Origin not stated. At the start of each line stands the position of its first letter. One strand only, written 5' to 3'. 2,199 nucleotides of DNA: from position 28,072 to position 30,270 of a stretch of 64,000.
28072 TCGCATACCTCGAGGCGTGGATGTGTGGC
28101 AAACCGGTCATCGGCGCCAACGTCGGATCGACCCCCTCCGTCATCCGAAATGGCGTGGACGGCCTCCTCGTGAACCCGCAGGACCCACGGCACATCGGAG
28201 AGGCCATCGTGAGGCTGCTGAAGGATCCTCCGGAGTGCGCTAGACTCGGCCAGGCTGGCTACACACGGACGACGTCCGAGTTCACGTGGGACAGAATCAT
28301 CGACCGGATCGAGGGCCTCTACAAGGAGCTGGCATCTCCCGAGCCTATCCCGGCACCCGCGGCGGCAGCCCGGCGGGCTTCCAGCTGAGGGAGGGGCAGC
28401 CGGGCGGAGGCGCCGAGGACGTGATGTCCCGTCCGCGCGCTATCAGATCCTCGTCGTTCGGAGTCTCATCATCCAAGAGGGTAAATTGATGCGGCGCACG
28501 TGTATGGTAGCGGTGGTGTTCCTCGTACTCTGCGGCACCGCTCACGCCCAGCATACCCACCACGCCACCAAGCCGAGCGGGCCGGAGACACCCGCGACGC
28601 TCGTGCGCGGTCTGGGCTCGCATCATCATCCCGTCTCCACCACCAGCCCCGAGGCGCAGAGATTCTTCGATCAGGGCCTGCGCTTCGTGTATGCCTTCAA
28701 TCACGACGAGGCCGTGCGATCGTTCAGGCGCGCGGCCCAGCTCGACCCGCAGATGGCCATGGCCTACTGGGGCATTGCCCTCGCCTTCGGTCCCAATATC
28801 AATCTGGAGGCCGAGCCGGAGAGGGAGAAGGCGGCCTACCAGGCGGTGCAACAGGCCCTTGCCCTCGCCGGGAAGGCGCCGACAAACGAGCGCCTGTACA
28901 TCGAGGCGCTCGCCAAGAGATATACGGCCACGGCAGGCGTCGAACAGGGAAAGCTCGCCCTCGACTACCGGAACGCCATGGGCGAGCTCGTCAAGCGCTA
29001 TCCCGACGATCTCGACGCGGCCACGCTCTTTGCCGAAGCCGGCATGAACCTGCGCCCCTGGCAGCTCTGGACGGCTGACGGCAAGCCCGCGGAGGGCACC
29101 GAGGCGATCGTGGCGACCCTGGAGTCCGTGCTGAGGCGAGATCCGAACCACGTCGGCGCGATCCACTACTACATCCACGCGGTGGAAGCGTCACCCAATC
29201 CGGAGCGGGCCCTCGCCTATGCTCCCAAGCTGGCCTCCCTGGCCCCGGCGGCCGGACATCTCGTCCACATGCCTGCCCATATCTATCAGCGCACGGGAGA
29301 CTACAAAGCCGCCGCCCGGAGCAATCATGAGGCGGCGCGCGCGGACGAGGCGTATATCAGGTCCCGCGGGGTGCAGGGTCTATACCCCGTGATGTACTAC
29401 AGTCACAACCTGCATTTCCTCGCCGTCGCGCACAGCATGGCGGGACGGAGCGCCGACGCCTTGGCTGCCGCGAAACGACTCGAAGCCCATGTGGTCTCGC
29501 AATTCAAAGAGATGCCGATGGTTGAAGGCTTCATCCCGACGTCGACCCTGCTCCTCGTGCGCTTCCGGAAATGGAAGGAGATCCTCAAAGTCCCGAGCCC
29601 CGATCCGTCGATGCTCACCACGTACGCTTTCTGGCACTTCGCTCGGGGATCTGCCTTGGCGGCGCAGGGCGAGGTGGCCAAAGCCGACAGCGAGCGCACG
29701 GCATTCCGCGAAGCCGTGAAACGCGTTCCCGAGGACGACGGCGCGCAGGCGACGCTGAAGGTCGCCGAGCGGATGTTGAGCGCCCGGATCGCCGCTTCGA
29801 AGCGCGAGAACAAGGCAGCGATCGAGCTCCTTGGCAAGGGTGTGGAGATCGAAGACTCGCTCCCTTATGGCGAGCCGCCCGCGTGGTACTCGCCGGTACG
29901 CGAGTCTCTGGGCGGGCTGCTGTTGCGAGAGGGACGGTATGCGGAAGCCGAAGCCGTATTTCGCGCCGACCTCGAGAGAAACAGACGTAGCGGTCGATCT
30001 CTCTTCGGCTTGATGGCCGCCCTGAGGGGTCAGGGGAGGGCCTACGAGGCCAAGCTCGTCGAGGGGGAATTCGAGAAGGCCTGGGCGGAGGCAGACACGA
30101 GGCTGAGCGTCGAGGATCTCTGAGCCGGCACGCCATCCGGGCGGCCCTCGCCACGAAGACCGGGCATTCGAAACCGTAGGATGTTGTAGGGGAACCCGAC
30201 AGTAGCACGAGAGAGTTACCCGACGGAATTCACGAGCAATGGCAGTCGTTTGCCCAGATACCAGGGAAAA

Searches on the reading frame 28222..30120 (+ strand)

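Call 47: search_protein_families(library=pfam, proteins=[window:28222-30120:+], max_evalue=0.00001)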
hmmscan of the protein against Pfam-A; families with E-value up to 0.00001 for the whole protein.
window:28222-30120:+ (633 aa): 1 family
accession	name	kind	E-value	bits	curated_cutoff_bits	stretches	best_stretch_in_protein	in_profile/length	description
PF13181.12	TPR_8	-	3.2e-07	30.4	25.7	0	160-177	16-33/34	Tetratricopeptide repeat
